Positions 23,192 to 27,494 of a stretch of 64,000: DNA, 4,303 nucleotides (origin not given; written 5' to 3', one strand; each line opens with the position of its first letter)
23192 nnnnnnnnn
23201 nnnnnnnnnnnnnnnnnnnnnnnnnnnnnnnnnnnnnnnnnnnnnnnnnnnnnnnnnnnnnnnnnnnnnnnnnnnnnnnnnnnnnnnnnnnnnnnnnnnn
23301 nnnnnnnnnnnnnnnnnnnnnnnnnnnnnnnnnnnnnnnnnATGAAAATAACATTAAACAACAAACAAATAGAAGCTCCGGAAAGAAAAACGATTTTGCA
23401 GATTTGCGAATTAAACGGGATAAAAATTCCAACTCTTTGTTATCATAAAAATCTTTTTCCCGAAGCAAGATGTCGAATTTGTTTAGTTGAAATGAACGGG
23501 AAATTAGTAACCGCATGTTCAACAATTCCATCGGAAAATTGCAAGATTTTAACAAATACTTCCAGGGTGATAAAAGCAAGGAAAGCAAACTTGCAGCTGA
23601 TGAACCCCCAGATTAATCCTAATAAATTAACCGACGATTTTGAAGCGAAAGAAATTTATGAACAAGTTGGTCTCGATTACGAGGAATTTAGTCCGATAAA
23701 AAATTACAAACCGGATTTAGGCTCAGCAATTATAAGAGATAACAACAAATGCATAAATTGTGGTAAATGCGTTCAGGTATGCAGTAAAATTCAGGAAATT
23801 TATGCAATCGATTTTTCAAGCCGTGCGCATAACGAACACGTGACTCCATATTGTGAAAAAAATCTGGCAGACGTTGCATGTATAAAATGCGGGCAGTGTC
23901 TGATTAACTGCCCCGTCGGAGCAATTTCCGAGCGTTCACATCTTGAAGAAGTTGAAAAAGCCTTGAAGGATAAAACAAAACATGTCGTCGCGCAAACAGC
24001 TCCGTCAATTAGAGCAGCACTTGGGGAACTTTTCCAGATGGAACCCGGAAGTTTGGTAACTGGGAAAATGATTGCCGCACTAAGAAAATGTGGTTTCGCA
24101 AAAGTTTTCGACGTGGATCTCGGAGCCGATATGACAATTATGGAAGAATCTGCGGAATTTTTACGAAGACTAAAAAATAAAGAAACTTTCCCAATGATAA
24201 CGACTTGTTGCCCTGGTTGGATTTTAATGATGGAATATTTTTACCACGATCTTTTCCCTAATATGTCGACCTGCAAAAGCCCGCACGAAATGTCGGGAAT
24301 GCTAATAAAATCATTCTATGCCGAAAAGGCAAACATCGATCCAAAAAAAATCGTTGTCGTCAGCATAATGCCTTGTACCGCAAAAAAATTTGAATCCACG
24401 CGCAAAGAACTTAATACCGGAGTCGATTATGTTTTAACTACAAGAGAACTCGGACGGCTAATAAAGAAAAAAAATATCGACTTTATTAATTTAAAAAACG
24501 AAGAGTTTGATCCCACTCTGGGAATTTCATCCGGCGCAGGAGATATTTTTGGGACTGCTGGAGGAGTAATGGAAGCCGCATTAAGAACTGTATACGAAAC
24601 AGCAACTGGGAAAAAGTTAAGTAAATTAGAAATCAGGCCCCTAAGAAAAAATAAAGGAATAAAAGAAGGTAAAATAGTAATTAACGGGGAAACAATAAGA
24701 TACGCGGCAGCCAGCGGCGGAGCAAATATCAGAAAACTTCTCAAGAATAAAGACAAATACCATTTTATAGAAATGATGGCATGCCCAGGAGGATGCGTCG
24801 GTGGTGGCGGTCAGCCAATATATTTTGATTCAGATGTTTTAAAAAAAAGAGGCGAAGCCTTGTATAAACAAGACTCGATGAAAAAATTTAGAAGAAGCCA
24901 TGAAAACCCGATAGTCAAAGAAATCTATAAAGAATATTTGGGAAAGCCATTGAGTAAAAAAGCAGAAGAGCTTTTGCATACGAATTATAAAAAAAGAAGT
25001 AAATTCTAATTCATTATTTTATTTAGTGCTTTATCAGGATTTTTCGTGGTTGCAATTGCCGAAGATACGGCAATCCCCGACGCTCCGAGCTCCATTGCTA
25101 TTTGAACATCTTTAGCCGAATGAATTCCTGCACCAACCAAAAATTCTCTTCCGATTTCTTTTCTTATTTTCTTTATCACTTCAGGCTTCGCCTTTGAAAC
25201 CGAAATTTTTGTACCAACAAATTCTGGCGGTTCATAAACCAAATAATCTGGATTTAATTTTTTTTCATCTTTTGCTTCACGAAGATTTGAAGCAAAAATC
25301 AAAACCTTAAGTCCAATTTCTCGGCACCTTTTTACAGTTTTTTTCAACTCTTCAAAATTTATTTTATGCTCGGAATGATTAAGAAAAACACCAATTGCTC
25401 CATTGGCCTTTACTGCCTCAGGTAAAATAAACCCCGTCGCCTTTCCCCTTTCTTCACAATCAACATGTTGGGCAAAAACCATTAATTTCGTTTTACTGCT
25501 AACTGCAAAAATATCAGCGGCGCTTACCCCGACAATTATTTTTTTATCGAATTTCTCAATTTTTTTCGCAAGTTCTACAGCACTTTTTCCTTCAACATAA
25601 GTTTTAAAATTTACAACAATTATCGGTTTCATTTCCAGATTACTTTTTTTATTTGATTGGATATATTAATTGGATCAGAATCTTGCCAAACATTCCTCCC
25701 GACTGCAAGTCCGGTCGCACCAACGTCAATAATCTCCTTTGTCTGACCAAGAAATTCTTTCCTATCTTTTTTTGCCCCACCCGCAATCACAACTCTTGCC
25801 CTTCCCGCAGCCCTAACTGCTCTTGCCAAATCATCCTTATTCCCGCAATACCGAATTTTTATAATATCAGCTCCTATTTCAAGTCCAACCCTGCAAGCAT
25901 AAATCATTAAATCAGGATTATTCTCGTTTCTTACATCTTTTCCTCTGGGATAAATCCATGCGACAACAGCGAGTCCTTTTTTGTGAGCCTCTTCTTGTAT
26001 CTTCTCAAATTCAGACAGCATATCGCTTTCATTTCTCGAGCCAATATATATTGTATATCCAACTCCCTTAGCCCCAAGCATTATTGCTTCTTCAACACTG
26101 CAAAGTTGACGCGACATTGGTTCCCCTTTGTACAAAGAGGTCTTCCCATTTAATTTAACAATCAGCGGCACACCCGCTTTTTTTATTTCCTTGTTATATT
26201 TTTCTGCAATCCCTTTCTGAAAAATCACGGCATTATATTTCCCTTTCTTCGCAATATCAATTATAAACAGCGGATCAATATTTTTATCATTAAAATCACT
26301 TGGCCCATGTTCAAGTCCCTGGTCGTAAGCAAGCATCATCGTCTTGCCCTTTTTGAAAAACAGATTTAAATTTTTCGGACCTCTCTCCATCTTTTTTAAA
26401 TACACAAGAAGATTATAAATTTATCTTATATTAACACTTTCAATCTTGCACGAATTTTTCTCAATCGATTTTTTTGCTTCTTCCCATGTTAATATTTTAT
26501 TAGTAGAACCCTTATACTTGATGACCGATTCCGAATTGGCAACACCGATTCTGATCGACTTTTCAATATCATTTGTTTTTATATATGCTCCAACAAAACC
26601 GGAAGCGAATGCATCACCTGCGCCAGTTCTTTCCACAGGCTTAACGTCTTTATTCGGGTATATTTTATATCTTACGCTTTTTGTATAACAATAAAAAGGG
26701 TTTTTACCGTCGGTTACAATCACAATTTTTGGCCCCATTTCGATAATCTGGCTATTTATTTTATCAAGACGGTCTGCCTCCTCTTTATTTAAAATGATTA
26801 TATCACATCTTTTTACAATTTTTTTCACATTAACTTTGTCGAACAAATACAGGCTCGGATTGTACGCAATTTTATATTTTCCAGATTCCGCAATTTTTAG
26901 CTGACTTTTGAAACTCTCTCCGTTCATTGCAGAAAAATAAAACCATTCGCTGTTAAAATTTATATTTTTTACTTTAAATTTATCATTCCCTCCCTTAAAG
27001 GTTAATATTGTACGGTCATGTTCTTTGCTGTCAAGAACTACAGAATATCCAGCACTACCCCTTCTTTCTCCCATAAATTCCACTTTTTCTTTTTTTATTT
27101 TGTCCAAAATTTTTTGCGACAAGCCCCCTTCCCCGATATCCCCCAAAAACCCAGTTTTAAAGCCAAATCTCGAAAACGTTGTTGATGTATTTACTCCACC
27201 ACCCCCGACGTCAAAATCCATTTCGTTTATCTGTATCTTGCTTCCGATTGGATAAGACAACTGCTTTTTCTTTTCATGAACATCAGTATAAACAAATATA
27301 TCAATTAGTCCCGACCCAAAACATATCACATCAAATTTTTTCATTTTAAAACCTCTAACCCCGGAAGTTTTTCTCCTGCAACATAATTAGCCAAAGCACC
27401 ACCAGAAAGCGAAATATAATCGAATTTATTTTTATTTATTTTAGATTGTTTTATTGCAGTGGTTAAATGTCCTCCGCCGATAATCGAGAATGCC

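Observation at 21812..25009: Complete but trimmed HydABC-type [FeFe]-hydrogenase in an archaeal glycolysis/glycogen neighbourhood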

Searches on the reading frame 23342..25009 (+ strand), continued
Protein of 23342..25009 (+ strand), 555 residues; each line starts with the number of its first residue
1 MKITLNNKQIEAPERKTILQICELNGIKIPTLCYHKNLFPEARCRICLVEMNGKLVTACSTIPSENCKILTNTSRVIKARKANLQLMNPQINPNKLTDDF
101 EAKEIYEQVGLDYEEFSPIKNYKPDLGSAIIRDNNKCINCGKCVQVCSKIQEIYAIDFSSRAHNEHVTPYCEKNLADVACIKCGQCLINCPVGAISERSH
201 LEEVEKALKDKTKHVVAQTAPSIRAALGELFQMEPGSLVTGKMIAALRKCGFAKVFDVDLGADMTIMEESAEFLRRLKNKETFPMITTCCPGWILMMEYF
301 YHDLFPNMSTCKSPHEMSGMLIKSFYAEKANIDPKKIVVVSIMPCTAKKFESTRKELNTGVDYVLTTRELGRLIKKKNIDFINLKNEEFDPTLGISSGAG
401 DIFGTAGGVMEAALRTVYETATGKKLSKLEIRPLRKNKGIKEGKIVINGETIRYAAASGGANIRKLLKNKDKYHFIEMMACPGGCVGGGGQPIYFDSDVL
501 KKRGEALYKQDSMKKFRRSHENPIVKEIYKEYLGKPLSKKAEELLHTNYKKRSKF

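Call 58: search_protein_families(library=ncbifam, proteins=[L041:9992-11734:+, L023:2875-4578:+, L029:10001-11674:+, L057:9575-11275:+, L058:9986-11737:+, L017:10001-11665:+, L061:9632-11380:+], max_evalue=1e-100)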
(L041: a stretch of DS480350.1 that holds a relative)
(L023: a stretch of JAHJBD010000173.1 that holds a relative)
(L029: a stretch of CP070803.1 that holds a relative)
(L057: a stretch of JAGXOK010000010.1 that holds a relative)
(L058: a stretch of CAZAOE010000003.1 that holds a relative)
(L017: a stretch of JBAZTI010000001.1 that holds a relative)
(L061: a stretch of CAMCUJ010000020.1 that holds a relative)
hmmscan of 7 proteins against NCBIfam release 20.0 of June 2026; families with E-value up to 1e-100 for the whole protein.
L041:9992-11734:+ (580 aa): 3 families
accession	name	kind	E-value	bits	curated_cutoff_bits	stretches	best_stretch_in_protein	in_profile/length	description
NF040763.1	FeFe_hydrog_A6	exception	7.8e-271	899.5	765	1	4-576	1-571/571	NADH-dependent [FeFe] hydrogenase, group A6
NF040762.1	Hydr_FeFe_Clost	exception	1.6e-204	680.7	900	1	5-574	2-572/572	ferredoxin hydrogenase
TIGR02512.1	FeFe_hydrog_A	subfamily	7.4e-160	531.9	405.95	1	142-512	2-374/375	[FeFe] hydrogenase, group A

L023:2875-4578:+ (567 aa): 3 families
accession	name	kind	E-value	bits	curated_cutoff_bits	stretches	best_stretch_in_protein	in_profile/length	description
NF040763.1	FeFe_hydrog_A6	exception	5.5e-237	787.7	765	1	2-564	1-571/571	NADH-dependent [FeFe] hydrogenase, group A6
NF040762.1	Hydr_FeFe_Clost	exception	2.3e-162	541.6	900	1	3-561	2-571/572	ferredoxin hydrogenase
TIGR02512.1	FeFe_hydrog_A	subfamily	4.2e-144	480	405.95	1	138-504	1-373/375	[FeFe] hydrogenase, group A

L029:10001-11674:+ (557 aa): 3 families
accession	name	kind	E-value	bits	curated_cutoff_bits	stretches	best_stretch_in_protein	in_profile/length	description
NF040763.1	FeFe_hydrog_A6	exception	1.2e-231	770.1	765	1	2-554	2-571/571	NADH-dependent [FeFe] hydrogenase, group A6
NF040762.1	Hydr_FeFe_Clost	exception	2.3e-173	577.9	900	1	2-551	2-571/572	ferredoxin hydrogenase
TIGR02512.1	FeFe_hydrog_A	subfamily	3.8e-148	493.4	405.95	1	131-494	1-373/375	[FeFe] hydrogenase, group A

L057:9575-11275:+ (566 aa): 3 families
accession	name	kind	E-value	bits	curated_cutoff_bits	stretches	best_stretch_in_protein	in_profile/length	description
NF040763.1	FeFe_hydrog_A6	exception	8.3e-225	747.5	765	1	2-561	2-571/571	NADH-dependent [FeFe] hydrogenase, group A6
NF040762.1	Hydr_FeFe_Clost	exception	1.1e-169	565.7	900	1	2-559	2-572/572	ferredoxin hydrogenase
TIGR02512.1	FeFe_hydrog_A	subfamily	4.1e-152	506.4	405.95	1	127-502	2-374/375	[FeFe] hydrogenase, group A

L058:9986-11737:+ (583 aa): 3 families
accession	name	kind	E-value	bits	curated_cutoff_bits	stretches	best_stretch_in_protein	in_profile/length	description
NF040763.1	FeFe_hydrog_A6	exception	2.4e-227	755.9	765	1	6-579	1-571/571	NADH-dependent [FeFe] hydrogenase, group A6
NF040762.1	Hydr_FeFe_Clost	exception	7.4e-178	592.7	900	1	7-577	2-572/572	ferredoxin hydrogenase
TIGR02512.1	FeFe_hydrog_A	subfamily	4.9e-161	535.8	405.95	1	134-520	2-374/375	[FeFe] hydrogenase, group A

L017:10001-11665:+ (554 aa): 3 families
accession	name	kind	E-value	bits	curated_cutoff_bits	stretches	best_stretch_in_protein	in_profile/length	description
NF040763.1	FeFe_hydrog_A6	exception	1.6e-218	726.7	765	1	2-551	2-571/571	NADH-dependent [FeFe] hydrogenase, group A6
NF040762.1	Hydr_FeFe_Clost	exception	5.3e-171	570.1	900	1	2-549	2-572/572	ferredoxin hydrogenase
TIGR02512.1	FeFe_hydrog_A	subfamily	1.3e-147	491.6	405.95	1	129-492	2-374/375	[FeFe] hydrogenase, group A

L061:9632-11380:+ (582 aa): 3 families
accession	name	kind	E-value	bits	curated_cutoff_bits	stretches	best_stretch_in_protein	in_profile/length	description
NF040763.1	FeFe_hydrog_A6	exception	4.2e-277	920.2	765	1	6-579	1-571/571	NADH-dependent [FeFe] hydrogenase, group A6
NF040762.1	Hydr_FeFe_Clost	exception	9.4e-203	674.9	900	1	7-576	2-571/572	ferredoxin hydrogenase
TIGR02512.1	FeFe_hydrog_A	subfamily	1.9e-164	547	405.95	1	144-515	2-374/375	[FeFe] hydrogenase, group A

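Call 63: search_protein_families(library=pfam, proteins=[L058:562-2187:+, L058:2724-3953:+, L058:4884-5693:+, L058:5698-6468:+, L058:7004-7642:+, L058:11747-12673:-, L058:12806-13900:+, L058:13893-15095:+, L058:15935-17305:+, L058:20266-21300:+], max_evalue=0.00001)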
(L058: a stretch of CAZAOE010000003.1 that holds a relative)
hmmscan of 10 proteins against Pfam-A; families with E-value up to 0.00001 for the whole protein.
L058:562-2187:+ (541 aa): 3 families
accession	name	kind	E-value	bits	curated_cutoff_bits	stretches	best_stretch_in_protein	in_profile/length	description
PF06418.20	CTP_synth_N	-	1e-120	402.5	26.1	1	8-272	1-265/265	CTP synthase N-terminus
PF00117.34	GATase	-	6.7e-39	134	22.8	1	308-533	3-189/190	Glutamine amidotransferase class-I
PF07722.19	Peptidase_C26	-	9.9e-06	25.9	20.5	0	377-516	101-219/219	Peptidase C26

L058:2724-3953:+ (409 aa): 0 families

L058:4884-5693:+ (269 aa): 1 family
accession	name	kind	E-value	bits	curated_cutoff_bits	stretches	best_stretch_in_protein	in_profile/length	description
PF01555.25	N6_N4_Mtase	-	1.6e-59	202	26.7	1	32-255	1-220/221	DNA methylase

L058:5698-6468:+ (256 aa): 2 families
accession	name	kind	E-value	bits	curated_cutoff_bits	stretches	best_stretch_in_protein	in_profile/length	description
PF22518.2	DUF6997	-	7.2e-50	170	27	1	83-252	2-175/175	Domain of unknown function (DUF6997)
PF22515.2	DUF6996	-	1.7e-20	73.2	27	1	5-81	2-71/71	Domain of unknown function (DUF6996)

L058:7004-7642:+ (212 aa): 5 families
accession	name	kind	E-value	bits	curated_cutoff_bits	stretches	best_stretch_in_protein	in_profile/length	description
PF01135.25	PCMT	-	1.8e-57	194.9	20.3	1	2-204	2-207/210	Protein-L-isoaspartate(D-aspartate) O-methyltransferase (PCMT)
PF00398.26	RrnaAD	-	2.6e-10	40.3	24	1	61-157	18-115/263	Ribosomal RNA adenine dimethylase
PF08704.16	GCD14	-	3.9e-07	30.4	26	1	62-125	29-92/247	tRNA methyltransferase complex GCD14 subunit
PF13847.12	Methyltransf_31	-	6.7e-07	29.5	27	1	72-168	2-108/145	Methyltransferase domain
PF13649.12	Methyltransf_25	-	4.3e-06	27.8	27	1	77-161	1-86/97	Methyltransferase domain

L058:11747-12673:- (308 aa): 0 families

L058:12806-13900:+ (364 aa): 2 families
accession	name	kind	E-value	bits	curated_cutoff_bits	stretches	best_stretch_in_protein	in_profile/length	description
PF03462.23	PCRF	-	1.4e-53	182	24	1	28-217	2-194/194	PCRF domain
PF00472.26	RF-1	-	3.1e-40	137.2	35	1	225-334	2-116/116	RF-1 domain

L058:13893-15095:+ (400 aa): 2 families
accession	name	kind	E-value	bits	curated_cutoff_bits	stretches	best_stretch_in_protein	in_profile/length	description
PF07690.21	MFS_1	-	7.5e-18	65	33.4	1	21-319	6-306/347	Major Facilitator Superfamily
PF00083.30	Sugar_tr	-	2.1e-08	33.9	22.3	1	15-188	260-438/452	Sugar (and other) transporter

L058:15935-17305:+ (456 aa): 2 families
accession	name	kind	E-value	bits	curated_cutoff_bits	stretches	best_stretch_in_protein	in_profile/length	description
PF03772.21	Competence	-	1.8e-56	191.9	23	1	184-450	1-268/270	Competence protein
PF13567.11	DUF4131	-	9.8e-09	35.6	31.6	1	52-144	65-163/165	Domain of unknown function (DUF4131)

L058:20266-21300:+ (344 aa): 2 families
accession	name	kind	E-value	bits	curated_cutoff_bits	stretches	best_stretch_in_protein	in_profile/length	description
PF00294.29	PfkB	-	2.4e-31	109.6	25.8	1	52-331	14-298/302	pfkB family carbohydrate kinase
PF08543.17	Phos_pyr_kin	-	7.4e-06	26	27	0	211-325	114-235/246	Phosphomethylpyrimidine kinase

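Call 67: predict_structure(alignment_id=A1)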
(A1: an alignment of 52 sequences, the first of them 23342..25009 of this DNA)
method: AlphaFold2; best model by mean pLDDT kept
length: 555 residues; sequences in the alignment: 52
mean_pLDDT: 80.6   pTM: 0.79
mean pLDDT of the five models: 80.6, 79.0, 77.9, 76.3, 73.0
residues with pLDDT >= 90: 237; 70-90: 182; 50-70: 89; < 50: 47
segments of 3 or more residues with pLDDT < 50: 36-42, 89-100, 111-118, 155-173
pLDDT, mean of each block of 10 residues (from residue 1): 94 88 85 51 69 86 93 84 58 46 54 46 69 63 64 48 35 56 66 73 96 96 93 92 97 94 93 94 87 71 88 91 95 97 88 83 94 94 95 67 79 91 84 82 91 90 90 92 80 79 88 85 91 94 88 63
secondary structure, 60 per line:
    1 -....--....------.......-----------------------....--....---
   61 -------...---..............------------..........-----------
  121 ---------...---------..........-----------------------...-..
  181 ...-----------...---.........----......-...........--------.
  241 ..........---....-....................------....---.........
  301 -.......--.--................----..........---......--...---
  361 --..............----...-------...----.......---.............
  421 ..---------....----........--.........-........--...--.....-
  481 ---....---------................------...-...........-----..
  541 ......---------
elements in order: E2-5 E8-11 H18-24 E48-51 E54-57 E68-70 H74-87 H100-109 E130-132 H142-151 H179-183 E195-197 H201-209 E214-219 H221-231 H240-250 E254-257 H259-278 E285-288 H292-300 H302-307 H314-329 E337-343 H347-352 E363-366 H367-376 H398-404 H408-422 H432-435 E440-447 E450-458 H460-467 E475-479 H484-487 H497-512 H523-533 H539-545

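Call 70: fold_search(model_id=the predicted structure, library=pdb)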
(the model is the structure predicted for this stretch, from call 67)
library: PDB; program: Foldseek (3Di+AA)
matches with E <= 10: 598; with E <= 0.001: 149
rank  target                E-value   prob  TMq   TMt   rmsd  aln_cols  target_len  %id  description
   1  8a6t_A                2.0e-55  1.00  0.88  0.86   3.8       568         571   46  Cryo-EM structure of the electron bifurcating Fe-Fe hydrogenase HydABC complex from Thermoanaerobacter kivui in the re (released 2023-02-15)
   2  6gm2_A                5.8e-53  1.00  0.86  0.83   4.2       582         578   39  [FeFe]-hydrogenase CpI from Clostridium pasteurianum, variant E282D (released 2018-11-07)
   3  6yf4_A                3.4e-52  1.00  0.87  0.83   4.0       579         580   39  [FeFe]-hydrogenase I from Clostridium pasteurianum (CpI), variant E279D (released 2020-09-02)
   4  6gm1_A                4.5e-52  1.00  0.88  0.85   3.8       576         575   40  [FeFe]-hydrogenase CpI from Clostridium pasteurianum, variant E282A (released 2018-11-07)
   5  6yf4_B                6.9e-52  1.00  0.88  0.85   3.8       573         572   40  [FeFe]-hydrogenase I from Clostridium pasteurianum (CpI), variant E279D (released 2020-09-02)
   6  6gm0_A                1.0e-51  1.00  0.88  0.85   3.7       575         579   40  [FeFe]-hydrogenase CpI from Clostridium pasteurianum, variant E279Q (released 2018-11-07)
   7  6gm0_B                1.1e-51  1.00  0.88  0.85   3.7       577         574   40  [FeFe]-hydrogenase CpI from Clostridium pasteurianum, variant E279Q (released 2018-11-07)
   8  9rj9_B                1.3e-51  1.00  0.87  0.84   3.8       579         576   39  [FeFe]-hydrogenase CpI from Clostridium pasteurianum, variant N160L (released 2026-03-04)
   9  6gm3_A                2.0e-51  1.00  0.87  0.84   4.0       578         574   39  [FeFe]-hydrogenase CpI from Clostridium pasteurianum, variant R286A (released 2018-11-07)
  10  6gm4_A                2.3e-51  1.00  0.88  0.85   3.8       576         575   40  [FeFe]-hydrogenase CpI from Clostridium pasteurianum, variant S319A (released 2018-11-07)
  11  8cjy_B                2.4e-51  1.00  0.88  0.85   3.8       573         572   40  [FeFe]-hydrogenase CpI from Clostridium pasteurianum, variant S357T (released 2023-10-25)
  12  7q4w_A                2.5e-51  1.00  0.85  0.82   4.4       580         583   43  CryoEM structure of electron bifurcating Fe-Fe hydrogenase HydABC complex A. woodii in the oxidised state (released 2023-02-15)
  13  8cjy_A                2.9e-51  1.00  0.88  0.84   3.8       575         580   40  [FeFe]-hydrogenase CpI from Clostridium pasteurianum, variant S357T (released 2023-10-25)
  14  6gm8_B                3.1e-51  1.00  0.88  0.85   3.8       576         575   40  [FeFe]-hydrogenase CpI from Clostridium pasteurianum, variant E282Q (released 2018-11-07)
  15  5byr_A                3.1e-51  1.00  0.87  0.85   3.8       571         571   40  Semisynthetic [FeFe]-hydrogenase CpI with propane-dithiolato-bridged [2Fe] cofactor (released 2015-11-11)
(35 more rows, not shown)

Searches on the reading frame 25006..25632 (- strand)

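Call 3: search_protein_families(library=pfam, proteins=[window:25006-25632:-])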
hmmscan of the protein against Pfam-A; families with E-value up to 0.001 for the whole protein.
window:25006-25632:- (208 aa): 5 families
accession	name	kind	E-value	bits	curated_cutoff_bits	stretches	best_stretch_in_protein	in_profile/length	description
PF00121.24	TIM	-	3.9e-25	89.2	20.1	1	3-198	1-237/245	Triosephosphate isomerase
PF05690.20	ThiG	-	1.3e-07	31.6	23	1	148-200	162-214/247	Thiazole biosynthesis protein ThiG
PF02581.23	TMP-TENI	-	6.1e-07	29.4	27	1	114-193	102-180/180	Thiamine monophosphate synthase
PF00977.27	His_biosynth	-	2.5e-05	24.3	23.6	1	147-196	59-108/228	Histidine biosynthesis protein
PF03060.21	NMO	-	0.00093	19.1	28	0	97-198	126-230/331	Nitronate monooxygenase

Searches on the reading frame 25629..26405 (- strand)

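Call 3: search_protein_families(library=pfam, proteins=[window:25629-26405:-])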
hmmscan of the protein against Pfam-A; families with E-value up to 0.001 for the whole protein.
window:25629-26405:- (258 aa): 1 family
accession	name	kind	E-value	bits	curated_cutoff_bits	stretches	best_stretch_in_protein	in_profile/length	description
PF01791.15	DeoC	-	2.5e-43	148.8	23.8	1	22-241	1-228/229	DeoC/LacD family aldolase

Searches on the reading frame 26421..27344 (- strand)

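Call 3: search_protein_families(library=pfam, proteins=[window:26421-27344:-])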
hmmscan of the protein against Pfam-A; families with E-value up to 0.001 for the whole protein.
window:26421-27344:- (307 aa): 1 family
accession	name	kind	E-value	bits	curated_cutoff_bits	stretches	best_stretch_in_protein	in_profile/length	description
PF00294.29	PfkB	-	1.8e-33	116.6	25.8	1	6-284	4-299/302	pfkB family carbohydrate kinase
